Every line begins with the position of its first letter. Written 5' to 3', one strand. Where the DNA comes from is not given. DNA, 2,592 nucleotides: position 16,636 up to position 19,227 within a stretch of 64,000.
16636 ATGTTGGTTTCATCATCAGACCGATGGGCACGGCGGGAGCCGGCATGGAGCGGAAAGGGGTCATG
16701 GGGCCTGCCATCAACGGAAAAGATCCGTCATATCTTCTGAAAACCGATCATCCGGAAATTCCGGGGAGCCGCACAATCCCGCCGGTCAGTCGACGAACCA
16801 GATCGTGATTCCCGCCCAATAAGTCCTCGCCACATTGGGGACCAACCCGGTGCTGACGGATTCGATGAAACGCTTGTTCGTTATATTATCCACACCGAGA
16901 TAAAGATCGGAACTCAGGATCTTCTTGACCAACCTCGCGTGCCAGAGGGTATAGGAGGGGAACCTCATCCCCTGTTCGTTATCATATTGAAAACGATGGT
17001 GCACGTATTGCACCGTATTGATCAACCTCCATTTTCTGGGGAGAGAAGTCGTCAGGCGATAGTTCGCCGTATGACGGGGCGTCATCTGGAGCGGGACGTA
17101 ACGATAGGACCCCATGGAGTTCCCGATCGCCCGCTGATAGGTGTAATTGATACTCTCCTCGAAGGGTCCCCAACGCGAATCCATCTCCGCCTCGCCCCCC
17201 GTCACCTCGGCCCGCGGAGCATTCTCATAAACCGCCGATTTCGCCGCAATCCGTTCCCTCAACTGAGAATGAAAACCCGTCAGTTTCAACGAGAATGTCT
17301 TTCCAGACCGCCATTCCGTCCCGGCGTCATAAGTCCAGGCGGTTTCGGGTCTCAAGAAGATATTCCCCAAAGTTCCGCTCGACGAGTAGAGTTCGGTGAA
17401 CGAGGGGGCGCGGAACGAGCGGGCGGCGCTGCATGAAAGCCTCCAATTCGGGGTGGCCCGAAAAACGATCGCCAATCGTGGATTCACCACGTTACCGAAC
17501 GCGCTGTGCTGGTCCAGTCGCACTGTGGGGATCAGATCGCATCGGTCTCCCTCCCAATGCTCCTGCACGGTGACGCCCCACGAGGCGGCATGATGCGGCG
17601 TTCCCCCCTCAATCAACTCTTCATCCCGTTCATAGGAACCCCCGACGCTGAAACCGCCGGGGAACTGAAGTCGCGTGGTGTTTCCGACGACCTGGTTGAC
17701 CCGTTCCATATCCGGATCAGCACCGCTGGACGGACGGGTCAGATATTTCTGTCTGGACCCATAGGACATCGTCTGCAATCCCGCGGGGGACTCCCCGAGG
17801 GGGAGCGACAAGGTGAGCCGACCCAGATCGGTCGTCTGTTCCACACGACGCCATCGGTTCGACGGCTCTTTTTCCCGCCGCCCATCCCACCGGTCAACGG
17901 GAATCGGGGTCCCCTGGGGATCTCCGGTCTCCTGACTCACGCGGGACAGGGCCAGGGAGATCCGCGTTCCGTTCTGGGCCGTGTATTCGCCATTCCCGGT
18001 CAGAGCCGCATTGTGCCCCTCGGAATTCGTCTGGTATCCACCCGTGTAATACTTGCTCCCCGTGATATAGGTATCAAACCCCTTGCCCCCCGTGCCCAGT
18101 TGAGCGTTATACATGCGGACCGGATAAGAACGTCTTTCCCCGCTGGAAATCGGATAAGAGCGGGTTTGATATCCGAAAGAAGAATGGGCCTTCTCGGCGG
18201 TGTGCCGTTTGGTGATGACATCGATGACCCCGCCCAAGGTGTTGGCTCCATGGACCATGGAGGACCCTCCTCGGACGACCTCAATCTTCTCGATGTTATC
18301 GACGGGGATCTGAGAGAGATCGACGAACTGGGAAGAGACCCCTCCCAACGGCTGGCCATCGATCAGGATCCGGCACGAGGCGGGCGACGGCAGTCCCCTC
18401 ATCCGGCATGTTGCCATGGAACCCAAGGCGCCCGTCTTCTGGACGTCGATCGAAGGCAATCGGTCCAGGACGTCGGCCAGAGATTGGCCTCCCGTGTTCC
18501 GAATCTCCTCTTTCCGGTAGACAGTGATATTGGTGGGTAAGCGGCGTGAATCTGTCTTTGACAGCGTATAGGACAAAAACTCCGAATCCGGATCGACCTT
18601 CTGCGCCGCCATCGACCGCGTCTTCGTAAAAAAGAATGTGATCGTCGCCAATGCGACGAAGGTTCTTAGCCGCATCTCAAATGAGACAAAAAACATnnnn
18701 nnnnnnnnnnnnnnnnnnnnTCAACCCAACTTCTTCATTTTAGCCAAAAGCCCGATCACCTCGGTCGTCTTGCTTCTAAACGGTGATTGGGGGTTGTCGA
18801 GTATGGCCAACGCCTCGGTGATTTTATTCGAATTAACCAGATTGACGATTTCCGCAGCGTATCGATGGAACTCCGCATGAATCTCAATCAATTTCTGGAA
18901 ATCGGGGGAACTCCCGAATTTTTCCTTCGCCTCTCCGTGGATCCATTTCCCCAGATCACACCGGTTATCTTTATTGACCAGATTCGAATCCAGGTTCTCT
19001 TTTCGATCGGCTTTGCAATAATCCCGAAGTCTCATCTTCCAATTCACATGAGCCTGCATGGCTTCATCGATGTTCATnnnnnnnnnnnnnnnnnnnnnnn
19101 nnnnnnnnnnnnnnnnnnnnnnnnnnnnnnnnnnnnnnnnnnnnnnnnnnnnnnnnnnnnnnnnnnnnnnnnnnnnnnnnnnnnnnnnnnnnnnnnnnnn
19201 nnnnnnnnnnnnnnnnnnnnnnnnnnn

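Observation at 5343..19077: Putative ~13.7-kb co-directional operon: CZB protein - TonB-dependent receptor - 5x GT-C-like proteins - secreted protein - coiled-coil protein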

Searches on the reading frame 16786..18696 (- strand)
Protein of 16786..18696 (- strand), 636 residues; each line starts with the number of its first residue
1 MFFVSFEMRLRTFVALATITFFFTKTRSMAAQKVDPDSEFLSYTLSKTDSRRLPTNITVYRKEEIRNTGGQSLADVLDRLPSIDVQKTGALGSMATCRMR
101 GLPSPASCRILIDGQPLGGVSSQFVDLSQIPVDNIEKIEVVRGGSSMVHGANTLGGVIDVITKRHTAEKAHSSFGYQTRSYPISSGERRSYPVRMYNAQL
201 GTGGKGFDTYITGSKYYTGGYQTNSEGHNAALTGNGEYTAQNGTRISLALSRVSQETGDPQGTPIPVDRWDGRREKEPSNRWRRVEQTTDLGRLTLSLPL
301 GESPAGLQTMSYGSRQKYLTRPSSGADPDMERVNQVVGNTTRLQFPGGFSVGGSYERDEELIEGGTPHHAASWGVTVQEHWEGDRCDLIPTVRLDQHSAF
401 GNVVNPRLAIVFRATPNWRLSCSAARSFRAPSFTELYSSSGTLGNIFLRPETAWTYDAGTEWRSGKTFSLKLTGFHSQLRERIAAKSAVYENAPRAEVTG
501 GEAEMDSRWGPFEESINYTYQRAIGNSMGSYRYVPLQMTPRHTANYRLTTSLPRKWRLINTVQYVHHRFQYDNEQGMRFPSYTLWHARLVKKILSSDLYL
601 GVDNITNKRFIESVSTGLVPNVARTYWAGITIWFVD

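Call 3: search_protein_families(library=pfam, proteins=[window:16786-18696:-], max_evalue=0.01)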
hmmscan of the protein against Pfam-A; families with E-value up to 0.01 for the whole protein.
window:16786-18696:- (636 aa): 2 families
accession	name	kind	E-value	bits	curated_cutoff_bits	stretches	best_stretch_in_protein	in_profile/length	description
PF00593.30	TonB_dep_Rec_b-barrel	-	6.8e-43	148.6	27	1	209-605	42-436/436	TonB dependent receptor-like, beta-barrel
PF07715.20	Plug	-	5.2e-22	78.8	23.9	1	51-157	3-107/107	TonB-dependent Receptor Plug Domain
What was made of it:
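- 16786..18696 (-): Small (636 aa) TonB-dependent outer-membrane receptor of the CirA/BtuB class. Plug (E 5e-22) and barrel (E 7e-43) domains (call 3).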

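Call 6: search_protein_families(library=ncbifam, proteins=[window:16786-18696:-], max_evalue=0.1)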
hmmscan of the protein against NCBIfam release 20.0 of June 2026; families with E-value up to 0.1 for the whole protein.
window:16786-18696:- (636 aa): 30 families (the best 25 are shown)
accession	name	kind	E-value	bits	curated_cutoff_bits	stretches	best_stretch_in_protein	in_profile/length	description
TIGR01783.1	TonB-siderophor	subfamily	8.7e-41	140.3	223.5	2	54-282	3-217/649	TonB-dependent siderophore receptor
TIGR01779.1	TonB-B12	equivalog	1.7e-39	135.9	599.7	1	50-593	43-575/614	TonB-dependent vitamin B12 receptor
NF007926.1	PRK10641.1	equivalog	9.4e-36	123.5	836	2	55-181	46-171/617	TonB-dependent vitamin B12 receptor BtuB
TIGR01785.1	TonB-hemin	subfamily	2.8e-29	102.1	316.85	2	50-164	15-130/677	TonB-dependent heme/hemoglobin receptor family protein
TIGR01786.1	TonB-hemlactrns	subfamily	1e-28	100.1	323.75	2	402-616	436-692/719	TonB-dependent hemoglobin/transferrin/lactoferrin family receptor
NF007478.2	PRK10064.1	equivalog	2e-26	92.5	745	3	24-217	18-204/663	catecholate siderophore receptor CirA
NF010010.0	PRK13483.1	equivalog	2.3e-25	88.7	927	2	13-168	8-168/660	ligand-gated channel protein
NF010012.0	PRK13486.1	equivalog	1.1e-24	86.9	924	2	361-549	373-577/696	TonB-dependent receptor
NF010011.0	PRK13484.1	equivalog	3.1e-24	85.2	1197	2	383-633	396-681/682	IreA family TonB-dependent siderophore receptor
NF010038.0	PRK13513.1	equivalog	1.9e-21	76.3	942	1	52-614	51-641/659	ligand-gated channel protein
NF049947.1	TonB_dep_PCPU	exception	1e-19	70.2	800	2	52-253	49-248/685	TonB-dependent receptor, PCPU motif-type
NF049946.1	TonB_dep_CU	exception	1.6e-19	69.7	700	2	72-168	77-175/683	TonB-dependent receptor, CU motif-type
NF050067.1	TonBEntbctnRecCfrA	equivalog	3.2e-19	68.7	1200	2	19-169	9-164/698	TonB-dependent ferric enterobactin receptor CfrA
NF053590.1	TonB_dep_TOL0244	equivalog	1.3e-17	63.7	645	2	53-168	28-145/604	TOL_0244 family TonB-dependent receptor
NF010048.1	PRK13524.1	subfamily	1.4e-17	63.5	493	2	58-177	58-190/744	FepA family TonB-dependent siderophore receptor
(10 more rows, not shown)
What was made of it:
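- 16786..18696 (-): The best NCBIfam matches are the siderophore and B12 receptor families, all below their cut-offs (call 6).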

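Call 44: search_solved_structures(query=window:16786-18696:-, max_evalue=0.00001)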
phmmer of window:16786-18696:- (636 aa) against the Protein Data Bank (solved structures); distinct sequences matched with E-value up to 0.00001: 24.
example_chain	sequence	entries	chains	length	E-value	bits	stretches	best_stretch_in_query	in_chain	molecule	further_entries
2hdf_A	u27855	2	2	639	1.2e-24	90.2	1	34-486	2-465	Colicin I receptor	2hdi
9nn6_A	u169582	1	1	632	7.7e-24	87.6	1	51-486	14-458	Colicin I receptor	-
1nqf_A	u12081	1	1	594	4.2e-21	78.5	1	56-182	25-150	Vitamin B12 receptor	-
3rgn_A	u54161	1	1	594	5.4e-21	78.2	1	56-182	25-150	Vitamin B12 transporter BtuB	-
3m8b_A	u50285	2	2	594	1.3e-20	76.9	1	56-182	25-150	Vitamin B12 transporter btuB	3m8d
1nqe_A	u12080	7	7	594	1.4e-20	76.8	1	56-182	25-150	Vitamin B12 receptor | Vitamin B12 transporter btuB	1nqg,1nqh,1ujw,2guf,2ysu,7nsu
3rgm_A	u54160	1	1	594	1.4e-20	76.8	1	56-181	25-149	Vitamin B12 transporter BtuB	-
2gsk_A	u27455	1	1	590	1.5e-20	76.7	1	57-182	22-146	Vitamin B12 transporter btuB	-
1pnz_A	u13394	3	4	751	7.6e-13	51.3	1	59-216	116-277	Iron(III) dicitrate transport protein fecA precursor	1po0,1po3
1kmo_A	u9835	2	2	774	8.5e-13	51.1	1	59-216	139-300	Iron(III) dicitrate transport protein fecA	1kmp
5fr8_A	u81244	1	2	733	1.1e-11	47.4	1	54-188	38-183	TONB-DEPENDENT SIDEROPHORE RECEPTOR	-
9gbc_A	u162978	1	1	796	4e-10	42.3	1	67-168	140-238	TonB-linked outer membrane receptor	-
1fep_A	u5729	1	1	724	1.3e-09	40.5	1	57-175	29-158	FERRIC ENTEROBACTIN RECEPTOR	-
6r1f_A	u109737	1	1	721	2.6e-09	39.6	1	51-183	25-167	Ferric enterobactin receptor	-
6i2j_A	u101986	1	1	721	3.1e-09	39.3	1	51-183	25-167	Ferric enterobactin receptor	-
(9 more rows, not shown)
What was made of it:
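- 16786..18696 (-): The closest solved structures are CirA (1e-24) and BtuB (4e-21) (call 44).
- On TonB-dependent transporter: Sequence matches to CirA and BtuB structures (call 44).
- Closest known: CirA/BtuB-class TonB-dependent transporters with a BtuFCD/FecBCD-type ABC importer. Same: Plug plus 22-strand-barrel-type receptor of ~600 aa (calls 3, 44).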

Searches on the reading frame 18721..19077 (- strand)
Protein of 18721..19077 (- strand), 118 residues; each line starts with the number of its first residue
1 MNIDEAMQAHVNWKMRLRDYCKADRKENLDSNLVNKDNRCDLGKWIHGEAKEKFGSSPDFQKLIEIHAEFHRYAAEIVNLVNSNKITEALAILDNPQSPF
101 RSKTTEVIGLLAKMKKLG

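Call 3: search_protein_families(library=pfam, proteins=[window:18721-19077:-], max_evalue=0.01)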
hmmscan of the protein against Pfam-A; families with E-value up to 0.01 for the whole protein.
window:18721-19077:- (118 aa): 1 family
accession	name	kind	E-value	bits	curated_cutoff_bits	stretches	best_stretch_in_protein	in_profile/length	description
PF13682.11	CZB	-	2.7e-15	56.9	29.4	1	10-78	1-64/64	Chemoreceptor zinc-binding domain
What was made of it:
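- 18721..19077 (-): Stand-alone CZB (chemoreceptor zinc-binding) domain protein, 118 aa, cytoplasmic, with no output domain. Pfam PF13682, E 2.7e-15, 56.9 bits against a cut-off of 29.4, covering the full model (call 3).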

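Call 6: search_protein_families(library=ncbifam, proteins=[window:18721-19077:-], max_evalue=0.1)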
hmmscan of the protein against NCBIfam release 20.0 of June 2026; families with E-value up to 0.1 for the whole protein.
window:18721-19077:- (118 aa): 1 family
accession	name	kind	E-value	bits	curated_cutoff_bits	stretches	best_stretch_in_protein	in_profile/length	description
NF007380.0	PRK09894.1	equivalog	2.9e-09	36.7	256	1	2-89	14-101/296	diguanylate cyclase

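Call 89: search_protein_families(library=padloc, proteins=[window:18721-19077:-], max_evalue=0.01)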
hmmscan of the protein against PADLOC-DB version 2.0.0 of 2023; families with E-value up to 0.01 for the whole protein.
window:18721-19077:- (118 aa): 0 families
